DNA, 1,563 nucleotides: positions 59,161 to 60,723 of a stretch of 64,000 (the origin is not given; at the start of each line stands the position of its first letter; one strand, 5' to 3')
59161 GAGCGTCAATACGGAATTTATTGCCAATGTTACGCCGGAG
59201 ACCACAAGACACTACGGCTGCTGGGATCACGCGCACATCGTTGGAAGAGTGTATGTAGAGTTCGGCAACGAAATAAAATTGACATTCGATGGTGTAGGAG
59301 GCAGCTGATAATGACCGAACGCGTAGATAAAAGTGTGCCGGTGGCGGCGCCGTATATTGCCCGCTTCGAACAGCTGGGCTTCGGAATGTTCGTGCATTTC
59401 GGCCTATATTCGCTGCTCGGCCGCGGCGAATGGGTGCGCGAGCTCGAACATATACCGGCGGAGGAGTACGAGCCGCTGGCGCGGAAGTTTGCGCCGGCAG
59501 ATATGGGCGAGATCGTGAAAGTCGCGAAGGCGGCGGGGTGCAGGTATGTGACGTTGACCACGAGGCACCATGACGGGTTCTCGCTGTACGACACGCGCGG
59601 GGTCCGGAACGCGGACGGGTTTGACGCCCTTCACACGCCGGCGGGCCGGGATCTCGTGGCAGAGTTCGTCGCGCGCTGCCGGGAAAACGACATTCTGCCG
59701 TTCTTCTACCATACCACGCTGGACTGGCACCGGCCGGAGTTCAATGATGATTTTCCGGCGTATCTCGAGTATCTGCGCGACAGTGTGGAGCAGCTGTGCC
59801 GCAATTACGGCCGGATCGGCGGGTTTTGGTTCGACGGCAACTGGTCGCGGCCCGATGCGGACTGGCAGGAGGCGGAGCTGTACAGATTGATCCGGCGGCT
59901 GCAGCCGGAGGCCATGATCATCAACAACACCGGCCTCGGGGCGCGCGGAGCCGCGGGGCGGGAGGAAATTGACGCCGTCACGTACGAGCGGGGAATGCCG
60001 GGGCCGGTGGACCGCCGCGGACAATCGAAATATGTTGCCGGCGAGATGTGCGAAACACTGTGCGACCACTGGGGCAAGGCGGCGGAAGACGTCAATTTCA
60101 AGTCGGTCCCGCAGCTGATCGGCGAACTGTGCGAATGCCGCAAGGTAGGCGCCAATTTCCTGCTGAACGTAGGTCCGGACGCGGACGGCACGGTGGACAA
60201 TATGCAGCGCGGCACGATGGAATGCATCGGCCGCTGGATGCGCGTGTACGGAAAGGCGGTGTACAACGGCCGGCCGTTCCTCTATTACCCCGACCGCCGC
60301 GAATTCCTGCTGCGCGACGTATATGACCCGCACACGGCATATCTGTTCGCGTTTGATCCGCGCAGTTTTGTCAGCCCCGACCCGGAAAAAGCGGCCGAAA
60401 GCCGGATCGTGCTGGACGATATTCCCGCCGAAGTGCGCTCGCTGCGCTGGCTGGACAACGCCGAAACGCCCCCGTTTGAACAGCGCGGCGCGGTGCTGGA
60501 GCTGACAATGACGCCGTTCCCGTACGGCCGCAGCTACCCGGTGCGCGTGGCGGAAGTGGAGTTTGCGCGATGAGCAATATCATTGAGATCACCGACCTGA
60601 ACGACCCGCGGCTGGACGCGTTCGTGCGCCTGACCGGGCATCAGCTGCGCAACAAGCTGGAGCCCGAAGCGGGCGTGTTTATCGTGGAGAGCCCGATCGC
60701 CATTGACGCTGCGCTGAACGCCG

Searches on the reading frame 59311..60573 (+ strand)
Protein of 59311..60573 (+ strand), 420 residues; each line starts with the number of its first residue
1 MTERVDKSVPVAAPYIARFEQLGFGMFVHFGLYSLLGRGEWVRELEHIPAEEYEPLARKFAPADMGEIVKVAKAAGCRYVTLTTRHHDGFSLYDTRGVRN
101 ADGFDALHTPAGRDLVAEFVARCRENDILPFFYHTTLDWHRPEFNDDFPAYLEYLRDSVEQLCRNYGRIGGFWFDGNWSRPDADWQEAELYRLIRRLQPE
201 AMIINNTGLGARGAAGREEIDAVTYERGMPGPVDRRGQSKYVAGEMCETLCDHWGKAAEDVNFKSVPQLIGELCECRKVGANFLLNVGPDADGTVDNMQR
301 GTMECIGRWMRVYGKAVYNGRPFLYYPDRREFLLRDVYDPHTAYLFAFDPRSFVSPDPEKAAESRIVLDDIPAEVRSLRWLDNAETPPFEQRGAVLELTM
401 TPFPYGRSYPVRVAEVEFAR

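Call 80: search_protein_families(library=pfam, proteins=[window:59311-60573:+], max_evalue=0.00001)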
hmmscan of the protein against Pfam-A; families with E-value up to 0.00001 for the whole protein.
window:59311-60573:+ (420 aa): 1 family
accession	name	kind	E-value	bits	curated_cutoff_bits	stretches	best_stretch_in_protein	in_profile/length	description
PF01120.23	Alpha_L_fucos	-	2.1e-54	185.7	25.2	1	14-315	25-345/345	Alpha-L-fucosidase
